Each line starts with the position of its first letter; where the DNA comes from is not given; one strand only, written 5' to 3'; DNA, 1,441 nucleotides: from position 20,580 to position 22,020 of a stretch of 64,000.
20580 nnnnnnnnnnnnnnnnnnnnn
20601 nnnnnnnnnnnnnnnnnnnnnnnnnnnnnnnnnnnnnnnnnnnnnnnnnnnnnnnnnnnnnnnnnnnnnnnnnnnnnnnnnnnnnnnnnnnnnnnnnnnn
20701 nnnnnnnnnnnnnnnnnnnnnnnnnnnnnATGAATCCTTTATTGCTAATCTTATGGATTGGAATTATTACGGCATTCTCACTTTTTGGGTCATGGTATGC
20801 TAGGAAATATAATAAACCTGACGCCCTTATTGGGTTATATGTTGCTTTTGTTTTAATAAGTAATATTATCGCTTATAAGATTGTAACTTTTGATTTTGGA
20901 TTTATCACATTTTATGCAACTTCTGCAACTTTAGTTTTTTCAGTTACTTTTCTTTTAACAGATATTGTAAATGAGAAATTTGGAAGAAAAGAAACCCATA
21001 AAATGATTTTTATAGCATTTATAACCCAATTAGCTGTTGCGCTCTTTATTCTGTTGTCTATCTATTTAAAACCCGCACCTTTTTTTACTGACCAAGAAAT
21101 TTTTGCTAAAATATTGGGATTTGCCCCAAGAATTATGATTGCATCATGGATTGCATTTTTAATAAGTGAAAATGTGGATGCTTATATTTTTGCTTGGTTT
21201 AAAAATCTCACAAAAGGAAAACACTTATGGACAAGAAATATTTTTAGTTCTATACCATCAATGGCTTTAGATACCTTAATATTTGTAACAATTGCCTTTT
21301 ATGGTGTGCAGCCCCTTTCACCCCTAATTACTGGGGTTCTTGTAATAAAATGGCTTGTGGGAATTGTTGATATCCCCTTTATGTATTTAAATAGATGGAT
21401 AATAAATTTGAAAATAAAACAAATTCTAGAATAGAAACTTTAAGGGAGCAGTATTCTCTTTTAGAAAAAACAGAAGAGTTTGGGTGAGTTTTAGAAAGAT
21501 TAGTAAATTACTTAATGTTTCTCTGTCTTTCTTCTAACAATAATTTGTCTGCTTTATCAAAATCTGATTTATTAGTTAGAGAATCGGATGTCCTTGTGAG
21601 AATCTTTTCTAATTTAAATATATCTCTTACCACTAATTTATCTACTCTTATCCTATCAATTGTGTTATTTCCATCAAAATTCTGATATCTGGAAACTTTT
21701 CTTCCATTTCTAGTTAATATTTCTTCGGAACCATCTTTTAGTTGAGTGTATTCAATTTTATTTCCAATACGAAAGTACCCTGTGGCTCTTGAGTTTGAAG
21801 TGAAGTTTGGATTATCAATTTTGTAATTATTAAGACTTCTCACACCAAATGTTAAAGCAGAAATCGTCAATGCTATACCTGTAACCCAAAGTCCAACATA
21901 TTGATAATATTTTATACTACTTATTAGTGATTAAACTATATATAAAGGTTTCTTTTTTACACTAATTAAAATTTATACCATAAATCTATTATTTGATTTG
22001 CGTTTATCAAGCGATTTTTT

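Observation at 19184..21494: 2.25-kb cassette (TrmB paralog, SAM methyltransferase, VUT/YhhQ-like transporter) flanked by a 31-bp duplication of the RNase HII 3' end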

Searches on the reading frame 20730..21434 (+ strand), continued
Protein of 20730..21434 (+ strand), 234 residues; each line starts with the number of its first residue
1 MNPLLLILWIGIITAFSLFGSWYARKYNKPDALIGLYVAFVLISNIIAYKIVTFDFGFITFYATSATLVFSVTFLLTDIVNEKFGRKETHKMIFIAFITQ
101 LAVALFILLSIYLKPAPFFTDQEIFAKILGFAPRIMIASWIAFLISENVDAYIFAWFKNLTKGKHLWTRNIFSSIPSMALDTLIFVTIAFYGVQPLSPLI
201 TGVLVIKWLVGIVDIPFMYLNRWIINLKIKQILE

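Call 39: find_encoding_contigs(protein=P0033, flank=6000, max_places=2)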
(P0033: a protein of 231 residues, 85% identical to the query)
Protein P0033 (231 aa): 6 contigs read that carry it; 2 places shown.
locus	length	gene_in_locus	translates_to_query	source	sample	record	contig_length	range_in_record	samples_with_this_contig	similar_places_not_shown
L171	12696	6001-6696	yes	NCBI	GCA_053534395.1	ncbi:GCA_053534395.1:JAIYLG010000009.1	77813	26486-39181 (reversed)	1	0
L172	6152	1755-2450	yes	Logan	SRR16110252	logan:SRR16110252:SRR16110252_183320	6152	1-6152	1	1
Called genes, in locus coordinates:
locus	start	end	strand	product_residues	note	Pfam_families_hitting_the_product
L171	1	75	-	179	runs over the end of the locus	PF01300:Sua5_yciO_yrdC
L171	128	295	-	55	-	-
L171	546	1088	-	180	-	PF01862:PvlArgDC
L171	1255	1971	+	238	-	PF00590:TP_methylase (weak)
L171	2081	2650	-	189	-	PF01936:NYN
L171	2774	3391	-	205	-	-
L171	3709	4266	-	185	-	-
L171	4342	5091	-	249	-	PF01978:TrmB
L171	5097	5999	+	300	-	-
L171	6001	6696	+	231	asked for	PF02592:Vut_1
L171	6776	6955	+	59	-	-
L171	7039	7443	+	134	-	-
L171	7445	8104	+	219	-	-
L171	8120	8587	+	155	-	-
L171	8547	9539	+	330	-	PF00106:adh_short, PF13561:adh_short_C2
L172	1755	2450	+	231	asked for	PF02592:Vut_1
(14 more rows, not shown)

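Call 63: search_protein_families(library=ncbifam, proteins=[window:20730-21434:+], max_evalue=0.01)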
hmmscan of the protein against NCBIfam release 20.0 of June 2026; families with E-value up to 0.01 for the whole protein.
window:20730-21434:+ (234 aa): 2 families
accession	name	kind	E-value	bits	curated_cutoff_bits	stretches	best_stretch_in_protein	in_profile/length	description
TIGR00697.1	TIGR00697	equivalog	1.2e-41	142.8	50.95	1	37-226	9-199/201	queuosine precursor transporter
NF008406.0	PRK11212.1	equivalog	1.9e-13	50.5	252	1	29-192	9-165/221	7-cyano-7-deazaguanine/7-aminomethyl-7-deazaguanine transporter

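Call 85: find_related_loci(query=window:20730-21431:+, collection=viral_contigs, flank=5000)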
Query window:20730-21431:+ (234 aa) in viral_contigs; peptide patterns used: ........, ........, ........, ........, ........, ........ (x = any residue, [..] = any of these).
10 stretches matched a pattern, but none encodes a relative of the query by tblastn (E <= 1e-3).

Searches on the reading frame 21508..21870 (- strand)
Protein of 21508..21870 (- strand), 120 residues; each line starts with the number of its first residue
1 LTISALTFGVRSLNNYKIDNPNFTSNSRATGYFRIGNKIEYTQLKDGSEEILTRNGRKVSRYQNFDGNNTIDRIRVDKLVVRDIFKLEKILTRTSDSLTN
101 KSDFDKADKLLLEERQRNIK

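Call 8: search_protein_families(library=pfam, proteins=[window:21508-21870:-], max_evalue=0.01)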
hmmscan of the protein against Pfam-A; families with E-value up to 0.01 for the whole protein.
window:21508-21870:- (120 aa): 0 families

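Call 53: find_homologous_proteins(query=window:21508-21870:-, max_evalue=0.01)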
Query window:21508-21870:- (120 aa): 9 proteins with E <= 0.01 among 17 candidates.
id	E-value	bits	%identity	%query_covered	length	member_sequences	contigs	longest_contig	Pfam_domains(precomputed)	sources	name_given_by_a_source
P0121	1.6e-69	249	100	100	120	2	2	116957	-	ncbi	-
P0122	3.5e-56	206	82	100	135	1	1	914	-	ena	-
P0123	3.1e-54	200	80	100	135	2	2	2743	-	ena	-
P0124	2.4e-39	152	62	98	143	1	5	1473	-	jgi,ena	-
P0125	8.1e-39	150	62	96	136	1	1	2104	-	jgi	-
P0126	1.8e-37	146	63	93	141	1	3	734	-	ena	-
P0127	4.7e-31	125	58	93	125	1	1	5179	-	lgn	-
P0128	5.7e-30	122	53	98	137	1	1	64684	-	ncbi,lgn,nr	ncbi:MAG: hypothetical protein Q8Q01_00115 [archaeon]|nr:hypothetical protein [archaeon]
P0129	8.5e-15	73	55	66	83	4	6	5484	-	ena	-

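Call 54: find_encoding_contigs(protein=P0123, flank=5000, max_places=4)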
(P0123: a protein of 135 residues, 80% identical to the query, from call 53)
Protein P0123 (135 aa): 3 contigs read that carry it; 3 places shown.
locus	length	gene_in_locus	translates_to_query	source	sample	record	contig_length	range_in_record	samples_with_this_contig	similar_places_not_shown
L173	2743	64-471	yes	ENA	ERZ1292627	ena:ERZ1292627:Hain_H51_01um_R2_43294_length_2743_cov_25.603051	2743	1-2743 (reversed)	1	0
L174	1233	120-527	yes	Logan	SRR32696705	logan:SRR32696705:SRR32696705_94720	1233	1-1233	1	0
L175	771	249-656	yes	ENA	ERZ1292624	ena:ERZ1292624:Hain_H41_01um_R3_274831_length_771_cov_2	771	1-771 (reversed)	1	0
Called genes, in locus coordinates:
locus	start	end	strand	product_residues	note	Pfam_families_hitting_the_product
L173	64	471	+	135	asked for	-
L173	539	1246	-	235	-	PF02592:Vut_1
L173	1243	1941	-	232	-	PF10294:Methyltransf_16 (weak), PF05175:MTS, PF13489:Methyltransf_23 (weak), PF02475:TRM5-TYW2_MTfase, PF06325:PrmA, PF13649:Methyltransf_25 (weak), PF13847:Methyltransf_31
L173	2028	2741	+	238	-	?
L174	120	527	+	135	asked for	-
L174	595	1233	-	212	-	?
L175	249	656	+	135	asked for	-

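Call 55: find_encoding_contigs(protein=P0122, flank=5000, max_places=4)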
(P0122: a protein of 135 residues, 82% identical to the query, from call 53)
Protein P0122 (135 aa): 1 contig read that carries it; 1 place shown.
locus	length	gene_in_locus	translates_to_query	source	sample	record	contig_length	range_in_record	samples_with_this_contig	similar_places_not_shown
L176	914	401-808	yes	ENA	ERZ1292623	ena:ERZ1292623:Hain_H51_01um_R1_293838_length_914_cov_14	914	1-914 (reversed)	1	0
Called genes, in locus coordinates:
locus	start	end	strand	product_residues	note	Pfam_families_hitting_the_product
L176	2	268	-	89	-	?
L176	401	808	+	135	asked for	-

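Call 63: search_protein_families(library=ncbifam, proteins=[window:21508-21870:-], max_evalue=0.01)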
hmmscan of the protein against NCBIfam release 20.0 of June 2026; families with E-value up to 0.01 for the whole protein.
window:21508-21870:- (120 aa): 0 families
